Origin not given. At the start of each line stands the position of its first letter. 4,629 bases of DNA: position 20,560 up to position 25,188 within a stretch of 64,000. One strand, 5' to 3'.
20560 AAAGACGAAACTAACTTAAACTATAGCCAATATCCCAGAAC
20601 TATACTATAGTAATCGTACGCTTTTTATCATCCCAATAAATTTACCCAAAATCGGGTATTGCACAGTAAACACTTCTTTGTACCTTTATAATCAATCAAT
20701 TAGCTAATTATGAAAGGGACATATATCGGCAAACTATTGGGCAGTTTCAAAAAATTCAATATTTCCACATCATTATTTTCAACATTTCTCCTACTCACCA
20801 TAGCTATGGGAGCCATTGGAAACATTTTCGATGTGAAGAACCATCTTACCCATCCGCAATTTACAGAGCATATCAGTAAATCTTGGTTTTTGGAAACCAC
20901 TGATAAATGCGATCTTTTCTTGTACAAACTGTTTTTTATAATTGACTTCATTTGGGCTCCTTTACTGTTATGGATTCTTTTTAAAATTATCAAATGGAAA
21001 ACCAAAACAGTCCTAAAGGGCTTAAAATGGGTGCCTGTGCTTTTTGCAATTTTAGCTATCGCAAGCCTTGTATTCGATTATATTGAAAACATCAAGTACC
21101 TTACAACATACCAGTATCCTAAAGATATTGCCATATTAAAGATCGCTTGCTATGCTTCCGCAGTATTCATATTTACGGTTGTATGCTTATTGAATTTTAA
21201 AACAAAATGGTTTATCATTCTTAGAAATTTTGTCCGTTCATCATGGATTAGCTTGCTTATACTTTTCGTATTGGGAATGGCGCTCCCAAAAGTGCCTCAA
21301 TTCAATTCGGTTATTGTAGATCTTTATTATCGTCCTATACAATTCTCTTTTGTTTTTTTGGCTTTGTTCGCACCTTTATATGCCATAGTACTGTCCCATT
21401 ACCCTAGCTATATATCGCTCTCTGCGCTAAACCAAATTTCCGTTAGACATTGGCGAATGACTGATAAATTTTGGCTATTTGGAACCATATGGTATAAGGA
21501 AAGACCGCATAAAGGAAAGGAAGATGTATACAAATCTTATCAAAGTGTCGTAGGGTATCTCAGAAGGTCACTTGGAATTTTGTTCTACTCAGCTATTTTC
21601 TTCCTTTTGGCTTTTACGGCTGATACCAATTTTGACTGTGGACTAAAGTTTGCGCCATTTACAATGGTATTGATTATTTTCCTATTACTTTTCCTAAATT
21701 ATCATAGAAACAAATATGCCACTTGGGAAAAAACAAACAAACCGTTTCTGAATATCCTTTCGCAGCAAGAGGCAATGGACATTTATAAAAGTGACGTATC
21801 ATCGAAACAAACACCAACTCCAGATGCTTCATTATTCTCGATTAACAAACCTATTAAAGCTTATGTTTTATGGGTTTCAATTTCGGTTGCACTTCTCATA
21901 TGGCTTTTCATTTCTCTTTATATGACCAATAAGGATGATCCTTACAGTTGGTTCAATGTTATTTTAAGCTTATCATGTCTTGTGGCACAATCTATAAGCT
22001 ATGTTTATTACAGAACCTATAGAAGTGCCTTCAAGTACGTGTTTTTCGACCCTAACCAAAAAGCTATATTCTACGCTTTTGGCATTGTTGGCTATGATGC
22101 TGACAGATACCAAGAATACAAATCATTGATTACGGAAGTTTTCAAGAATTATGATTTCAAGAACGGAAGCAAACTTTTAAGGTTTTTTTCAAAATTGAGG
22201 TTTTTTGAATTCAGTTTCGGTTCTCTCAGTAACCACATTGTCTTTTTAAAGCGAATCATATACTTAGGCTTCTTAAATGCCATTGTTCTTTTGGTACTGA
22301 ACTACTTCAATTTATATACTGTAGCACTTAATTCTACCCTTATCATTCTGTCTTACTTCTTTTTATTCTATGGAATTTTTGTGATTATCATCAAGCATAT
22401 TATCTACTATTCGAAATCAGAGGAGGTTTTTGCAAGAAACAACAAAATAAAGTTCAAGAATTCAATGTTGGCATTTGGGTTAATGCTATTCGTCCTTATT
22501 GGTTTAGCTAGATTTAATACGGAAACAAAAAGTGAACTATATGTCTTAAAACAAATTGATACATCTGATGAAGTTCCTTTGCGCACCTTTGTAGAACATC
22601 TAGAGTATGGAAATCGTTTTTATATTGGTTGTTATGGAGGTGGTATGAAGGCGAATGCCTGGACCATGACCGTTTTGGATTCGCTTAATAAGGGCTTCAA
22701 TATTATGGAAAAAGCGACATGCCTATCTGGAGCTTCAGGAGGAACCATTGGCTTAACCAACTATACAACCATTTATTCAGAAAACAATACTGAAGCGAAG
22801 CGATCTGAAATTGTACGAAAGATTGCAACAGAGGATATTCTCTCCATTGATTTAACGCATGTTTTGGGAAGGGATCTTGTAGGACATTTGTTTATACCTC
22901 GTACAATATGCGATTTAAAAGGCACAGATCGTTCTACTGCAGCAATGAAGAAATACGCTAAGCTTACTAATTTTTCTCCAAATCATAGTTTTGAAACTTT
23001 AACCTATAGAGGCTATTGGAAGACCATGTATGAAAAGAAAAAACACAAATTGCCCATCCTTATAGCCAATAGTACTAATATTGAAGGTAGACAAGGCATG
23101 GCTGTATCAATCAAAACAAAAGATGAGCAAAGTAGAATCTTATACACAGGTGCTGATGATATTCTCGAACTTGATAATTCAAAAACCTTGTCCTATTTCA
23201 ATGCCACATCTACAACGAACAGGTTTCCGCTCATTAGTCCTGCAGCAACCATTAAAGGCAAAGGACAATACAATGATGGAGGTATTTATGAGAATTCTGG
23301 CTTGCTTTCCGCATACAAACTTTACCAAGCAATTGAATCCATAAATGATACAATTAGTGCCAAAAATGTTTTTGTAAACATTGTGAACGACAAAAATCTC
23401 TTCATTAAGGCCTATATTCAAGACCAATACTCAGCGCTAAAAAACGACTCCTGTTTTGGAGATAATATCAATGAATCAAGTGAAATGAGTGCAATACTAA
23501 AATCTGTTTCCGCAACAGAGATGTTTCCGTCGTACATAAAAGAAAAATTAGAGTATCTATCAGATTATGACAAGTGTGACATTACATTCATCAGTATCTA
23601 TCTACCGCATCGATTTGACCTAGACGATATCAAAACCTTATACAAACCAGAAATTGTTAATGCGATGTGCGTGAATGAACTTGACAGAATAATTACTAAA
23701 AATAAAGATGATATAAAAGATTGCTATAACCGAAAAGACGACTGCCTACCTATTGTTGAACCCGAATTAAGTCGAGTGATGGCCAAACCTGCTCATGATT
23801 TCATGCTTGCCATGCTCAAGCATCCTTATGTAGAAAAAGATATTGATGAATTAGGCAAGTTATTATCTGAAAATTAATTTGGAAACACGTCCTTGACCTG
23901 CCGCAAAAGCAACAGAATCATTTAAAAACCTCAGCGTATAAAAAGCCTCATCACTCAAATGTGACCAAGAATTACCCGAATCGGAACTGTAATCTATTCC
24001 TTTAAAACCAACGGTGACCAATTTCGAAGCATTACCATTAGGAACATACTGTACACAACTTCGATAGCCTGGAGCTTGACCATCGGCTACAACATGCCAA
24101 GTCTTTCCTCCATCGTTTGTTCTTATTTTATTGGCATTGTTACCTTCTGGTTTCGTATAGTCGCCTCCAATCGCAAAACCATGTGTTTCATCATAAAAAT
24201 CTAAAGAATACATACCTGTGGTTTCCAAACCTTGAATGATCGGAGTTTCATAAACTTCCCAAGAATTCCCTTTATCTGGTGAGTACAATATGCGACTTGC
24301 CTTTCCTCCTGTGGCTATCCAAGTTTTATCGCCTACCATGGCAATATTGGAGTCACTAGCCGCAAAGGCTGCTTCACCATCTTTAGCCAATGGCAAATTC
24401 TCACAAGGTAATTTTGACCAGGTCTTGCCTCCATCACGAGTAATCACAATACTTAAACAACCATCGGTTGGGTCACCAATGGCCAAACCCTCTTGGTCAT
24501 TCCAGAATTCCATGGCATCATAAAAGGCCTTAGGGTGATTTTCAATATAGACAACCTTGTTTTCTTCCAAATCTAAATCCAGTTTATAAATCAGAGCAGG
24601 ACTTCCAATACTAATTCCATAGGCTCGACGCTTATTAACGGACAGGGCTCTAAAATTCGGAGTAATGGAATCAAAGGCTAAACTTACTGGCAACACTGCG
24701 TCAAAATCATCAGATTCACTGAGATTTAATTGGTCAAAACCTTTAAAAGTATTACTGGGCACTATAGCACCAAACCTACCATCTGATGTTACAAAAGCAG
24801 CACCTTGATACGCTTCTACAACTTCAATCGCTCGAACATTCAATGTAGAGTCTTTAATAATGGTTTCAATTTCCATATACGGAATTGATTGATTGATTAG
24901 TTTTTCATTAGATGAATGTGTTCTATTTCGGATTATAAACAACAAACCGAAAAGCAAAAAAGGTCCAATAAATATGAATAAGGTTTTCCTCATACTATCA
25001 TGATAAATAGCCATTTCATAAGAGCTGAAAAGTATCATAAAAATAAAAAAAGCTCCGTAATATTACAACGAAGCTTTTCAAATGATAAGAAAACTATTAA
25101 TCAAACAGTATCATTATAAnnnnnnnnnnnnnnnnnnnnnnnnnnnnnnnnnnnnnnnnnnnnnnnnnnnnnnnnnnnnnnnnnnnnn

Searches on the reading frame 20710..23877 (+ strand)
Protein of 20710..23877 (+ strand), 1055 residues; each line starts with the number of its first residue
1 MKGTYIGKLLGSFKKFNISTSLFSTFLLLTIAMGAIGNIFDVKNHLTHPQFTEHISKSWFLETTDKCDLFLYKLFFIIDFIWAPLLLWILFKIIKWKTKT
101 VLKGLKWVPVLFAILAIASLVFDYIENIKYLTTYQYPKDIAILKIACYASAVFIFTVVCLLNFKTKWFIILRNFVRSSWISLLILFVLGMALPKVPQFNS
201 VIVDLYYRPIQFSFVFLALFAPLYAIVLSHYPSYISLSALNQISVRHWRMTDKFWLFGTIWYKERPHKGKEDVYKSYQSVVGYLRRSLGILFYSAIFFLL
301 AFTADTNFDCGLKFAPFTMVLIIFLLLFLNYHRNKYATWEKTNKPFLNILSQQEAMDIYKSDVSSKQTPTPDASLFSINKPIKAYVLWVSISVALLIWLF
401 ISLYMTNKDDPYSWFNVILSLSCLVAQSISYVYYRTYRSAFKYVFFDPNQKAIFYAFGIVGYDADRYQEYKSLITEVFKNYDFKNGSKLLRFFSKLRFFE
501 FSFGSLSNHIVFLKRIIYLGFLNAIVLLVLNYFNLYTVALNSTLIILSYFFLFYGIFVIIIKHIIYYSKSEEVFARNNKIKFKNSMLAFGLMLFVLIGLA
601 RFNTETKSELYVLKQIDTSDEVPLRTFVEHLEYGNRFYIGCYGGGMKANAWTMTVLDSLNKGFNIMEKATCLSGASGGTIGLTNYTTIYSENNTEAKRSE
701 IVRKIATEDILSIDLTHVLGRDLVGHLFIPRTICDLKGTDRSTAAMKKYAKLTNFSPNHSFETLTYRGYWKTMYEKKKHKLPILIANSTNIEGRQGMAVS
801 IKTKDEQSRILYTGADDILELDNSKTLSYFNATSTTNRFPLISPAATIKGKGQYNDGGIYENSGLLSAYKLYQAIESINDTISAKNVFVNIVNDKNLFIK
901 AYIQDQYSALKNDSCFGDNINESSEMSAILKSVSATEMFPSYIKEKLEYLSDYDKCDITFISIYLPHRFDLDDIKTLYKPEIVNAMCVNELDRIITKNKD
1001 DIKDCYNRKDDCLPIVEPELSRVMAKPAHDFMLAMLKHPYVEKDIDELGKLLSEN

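Call 5: search_protein_families(library=pfam, proteins=[window:20710-23877:+], max_evalue=0.01)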
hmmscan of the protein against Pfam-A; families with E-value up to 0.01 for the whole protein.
window:20710-23877:+ (1055 aa): 1 family
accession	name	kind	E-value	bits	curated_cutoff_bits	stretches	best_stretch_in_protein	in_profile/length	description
PF01734.28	Patatin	-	7.1e-07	30.1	27.7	1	643-868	5-190/191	Patatin-like phospholipase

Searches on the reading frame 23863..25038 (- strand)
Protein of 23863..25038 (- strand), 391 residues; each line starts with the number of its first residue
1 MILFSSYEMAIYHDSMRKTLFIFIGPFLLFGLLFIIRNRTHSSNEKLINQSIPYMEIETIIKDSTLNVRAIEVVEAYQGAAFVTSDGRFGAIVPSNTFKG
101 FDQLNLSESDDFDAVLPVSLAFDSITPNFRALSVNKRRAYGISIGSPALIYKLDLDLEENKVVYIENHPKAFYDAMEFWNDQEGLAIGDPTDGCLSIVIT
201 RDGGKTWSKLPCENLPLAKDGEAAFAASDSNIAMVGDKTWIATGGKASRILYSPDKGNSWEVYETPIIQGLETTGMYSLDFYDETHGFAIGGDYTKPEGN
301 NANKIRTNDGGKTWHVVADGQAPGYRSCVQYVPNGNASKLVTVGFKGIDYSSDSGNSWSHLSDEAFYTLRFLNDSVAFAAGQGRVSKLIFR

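Call 5: search_protein_families(library=pfam, proteins=[window:23863-25038:-], max_evalue=0.01)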
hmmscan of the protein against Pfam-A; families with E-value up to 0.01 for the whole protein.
window:23863-25038:- (391 aa): 5 families
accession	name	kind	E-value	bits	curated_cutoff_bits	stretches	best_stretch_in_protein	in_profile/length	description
PF14870.12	PSII_BNR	-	3.8e-10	39.9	27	1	173-261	21-95/303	Photosynthesis system II assembly factor YCF48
PF15902.12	Sortilin-Vps10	-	2.7e-06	26.9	33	1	198-263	48-434/446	Sortilin, neurotensin receptor 3,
PF02012.26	BNR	-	6.8e-05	22.7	27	0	199-209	2-12/12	BNR/Asp-box repeat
PF03174.19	CHB_HEX_C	-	0.0015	18.9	23.6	0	250-267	37-55/76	Chitobiase/beta-hexosaminidase C-terminal domain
PF13088.12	BNR_2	-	0.0022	17.8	31.4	0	199-261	190-249/277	BNR repeat-like domain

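Call 7: search_protein_families(library=ncbifam, proteins=[window:23863-25038:-], max_evalue=0.01)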
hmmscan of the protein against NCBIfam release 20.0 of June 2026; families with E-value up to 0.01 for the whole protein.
window:23863-25038:- (391 aa): 2 families
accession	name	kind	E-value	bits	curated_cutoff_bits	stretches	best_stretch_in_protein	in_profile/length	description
NF010237.0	PRK13684.1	equivalog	2.2e-10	40.1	326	1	175-261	50-122/334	photosynthesis system II assembly factor Ycf48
NF045728.1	glycosyl_F510_1955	equivalog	4.8e-07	29.3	175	1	274-380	93-193/246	F510_1955 family glycosylhydrolase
